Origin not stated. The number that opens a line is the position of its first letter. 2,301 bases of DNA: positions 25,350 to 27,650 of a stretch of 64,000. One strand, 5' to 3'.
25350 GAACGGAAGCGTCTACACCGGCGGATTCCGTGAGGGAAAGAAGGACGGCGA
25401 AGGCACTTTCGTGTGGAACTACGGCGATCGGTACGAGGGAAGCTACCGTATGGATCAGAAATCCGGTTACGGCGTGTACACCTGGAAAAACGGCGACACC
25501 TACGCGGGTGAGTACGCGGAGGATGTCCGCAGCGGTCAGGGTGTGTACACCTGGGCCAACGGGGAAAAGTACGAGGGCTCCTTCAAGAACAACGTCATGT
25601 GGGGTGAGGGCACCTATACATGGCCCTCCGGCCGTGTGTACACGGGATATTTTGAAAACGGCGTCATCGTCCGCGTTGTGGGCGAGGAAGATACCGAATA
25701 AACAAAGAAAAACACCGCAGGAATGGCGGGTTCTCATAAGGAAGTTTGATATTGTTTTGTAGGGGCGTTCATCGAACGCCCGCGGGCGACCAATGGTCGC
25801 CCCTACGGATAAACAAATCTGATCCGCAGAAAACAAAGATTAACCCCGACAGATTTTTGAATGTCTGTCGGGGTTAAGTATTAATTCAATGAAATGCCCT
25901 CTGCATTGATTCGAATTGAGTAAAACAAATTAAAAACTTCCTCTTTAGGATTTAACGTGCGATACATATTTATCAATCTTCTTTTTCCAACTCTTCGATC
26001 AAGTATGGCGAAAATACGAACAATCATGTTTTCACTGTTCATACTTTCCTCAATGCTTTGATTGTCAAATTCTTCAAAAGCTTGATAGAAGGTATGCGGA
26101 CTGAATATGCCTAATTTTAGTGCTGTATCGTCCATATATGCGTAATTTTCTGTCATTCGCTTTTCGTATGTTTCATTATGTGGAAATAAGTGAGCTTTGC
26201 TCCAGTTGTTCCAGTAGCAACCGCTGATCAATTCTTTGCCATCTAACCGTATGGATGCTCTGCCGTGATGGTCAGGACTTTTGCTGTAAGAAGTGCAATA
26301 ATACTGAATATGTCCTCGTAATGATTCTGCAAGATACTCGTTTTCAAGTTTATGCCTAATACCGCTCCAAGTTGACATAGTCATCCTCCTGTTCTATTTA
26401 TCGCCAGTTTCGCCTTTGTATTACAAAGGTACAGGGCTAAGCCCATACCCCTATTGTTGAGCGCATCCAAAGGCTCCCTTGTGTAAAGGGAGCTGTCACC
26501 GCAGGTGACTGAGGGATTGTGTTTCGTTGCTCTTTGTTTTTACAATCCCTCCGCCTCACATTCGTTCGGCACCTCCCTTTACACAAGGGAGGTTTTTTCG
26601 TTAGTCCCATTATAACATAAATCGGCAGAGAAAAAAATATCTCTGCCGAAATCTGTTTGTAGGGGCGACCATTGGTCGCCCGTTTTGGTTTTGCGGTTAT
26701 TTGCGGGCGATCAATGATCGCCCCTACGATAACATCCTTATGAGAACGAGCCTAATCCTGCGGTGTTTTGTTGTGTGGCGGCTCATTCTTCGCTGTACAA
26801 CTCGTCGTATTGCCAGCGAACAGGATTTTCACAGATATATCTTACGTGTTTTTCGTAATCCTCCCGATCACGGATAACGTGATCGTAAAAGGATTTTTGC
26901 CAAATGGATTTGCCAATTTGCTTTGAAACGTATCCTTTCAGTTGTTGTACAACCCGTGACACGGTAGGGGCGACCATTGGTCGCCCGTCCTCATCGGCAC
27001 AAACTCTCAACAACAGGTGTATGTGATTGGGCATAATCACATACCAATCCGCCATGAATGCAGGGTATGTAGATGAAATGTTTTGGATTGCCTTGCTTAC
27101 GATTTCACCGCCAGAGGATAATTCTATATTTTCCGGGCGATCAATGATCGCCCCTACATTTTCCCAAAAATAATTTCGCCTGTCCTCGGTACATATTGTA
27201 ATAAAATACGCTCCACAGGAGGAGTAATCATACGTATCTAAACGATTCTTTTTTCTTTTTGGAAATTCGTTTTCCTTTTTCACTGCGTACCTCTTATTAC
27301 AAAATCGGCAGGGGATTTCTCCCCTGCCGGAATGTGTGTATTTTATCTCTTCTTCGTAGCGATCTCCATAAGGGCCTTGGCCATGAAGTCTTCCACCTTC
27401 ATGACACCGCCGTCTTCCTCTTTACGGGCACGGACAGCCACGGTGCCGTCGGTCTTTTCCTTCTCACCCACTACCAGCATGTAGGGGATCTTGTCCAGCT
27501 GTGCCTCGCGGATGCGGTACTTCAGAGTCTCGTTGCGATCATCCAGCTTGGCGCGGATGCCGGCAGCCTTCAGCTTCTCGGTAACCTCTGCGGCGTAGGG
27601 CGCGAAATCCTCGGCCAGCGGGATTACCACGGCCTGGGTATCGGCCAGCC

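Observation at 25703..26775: AT-rich single-gene cassette bracketed by ~130-bp inverted arms that contain REP doublets, adjacent to a RAYT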

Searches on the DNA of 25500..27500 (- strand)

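Call 9: search_rna_families(source=window, start=25500, end=27500, threshold=evalue, max_evalue=1)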
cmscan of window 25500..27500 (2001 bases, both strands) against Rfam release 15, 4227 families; matches with E-value up to 1: 5.
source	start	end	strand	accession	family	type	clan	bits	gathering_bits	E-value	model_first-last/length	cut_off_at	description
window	25836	25996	-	RF01470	rli38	Gene; sRNA;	-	26.5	49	0.59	1-150/150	no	Listeria sRNA rli38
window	27238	27312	-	RF02973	Enterococcus-1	Gene; sRNA;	-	25.1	71.4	0.023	48-128/152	no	Enterococcus-1 RNA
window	26572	26690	+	RF02869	ncS025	Gene; sRNA;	-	24.3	46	0.15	1-85/85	no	Burkholderia sRNA 25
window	26609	26695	-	RF01808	MicX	Gene; sRNA;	-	22.6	75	0.029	1-194/194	no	MicX Vibrio cholerae sRNA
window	26648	26855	+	RF01808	MicX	Gene; sRNA;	-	18.9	75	0.27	1-194/194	no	MicX Vibrio cholerae sRNA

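Call 65: search_dna_similar(query=window:25703-26775:-, collection=plasmids, mode=distant, max_rows=10)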
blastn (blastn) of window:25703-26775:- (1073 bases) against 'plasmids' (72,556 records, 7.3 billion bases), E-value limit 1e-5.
Records with a match: 1; places in all: 1; records where one place covers at least 80% of the query: 0.
Best place of each record, by identity: 60-80% 1.
By first word of the organism name: Subdoligranulum 1.
By predicted mobility (MOB-suite, as given by PLSDB): non-mobilizable 1.
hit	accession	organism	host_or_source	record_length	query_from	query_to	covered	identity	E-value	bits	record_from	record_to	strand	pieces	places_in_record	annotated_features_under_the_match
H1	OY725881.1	Subdoligranulum variabile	-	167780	398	803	38%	66.8%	6e-23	116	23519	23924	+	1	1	record has no annotation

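Call 66: search_dna_similar(query=window:25703-26775:-, collection=phages, mode=distant, max_rows=10)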
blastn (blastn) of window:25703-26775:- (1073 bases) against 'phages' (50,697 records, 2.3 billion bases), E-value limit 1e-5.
Records with a match: 5; places in all: 5; records where one place covers at least 80% of the query: 0.
Best place of each record, by identity: 95-99% 1; 80-90% 2; 60-80% 2.
By first word of the organism name: Bacteriophage 5.
By host as written in the record: - 5.
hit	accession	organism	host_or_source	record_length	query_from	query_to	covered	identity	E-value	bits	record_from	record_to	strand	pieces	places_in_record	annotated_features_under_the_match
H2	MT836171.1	Bacteriophage sp.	human fecal samples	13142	398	811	39%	69.9%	6e-42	178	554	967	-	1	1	record has no annotation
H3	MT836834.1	Bacteriophage sp.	human fecal samples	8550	229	307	7%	78.5%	1e-7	64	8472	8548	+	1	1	record has no annotation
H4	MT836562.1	Bacteriophage sp.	human fecal samples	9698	257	305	5%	95.9%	2e-11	78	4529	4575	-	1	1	record has no annotation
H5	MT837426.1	Bacteriophage sp.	human fecal samples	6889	970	1018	5%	89.8%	3e-8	67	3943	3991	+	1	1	record has no annotation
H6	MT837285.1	Bacteriophage sp.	human fecal samples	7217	258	305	4%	89.6%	3e-7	63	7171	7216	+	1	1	record has no annotation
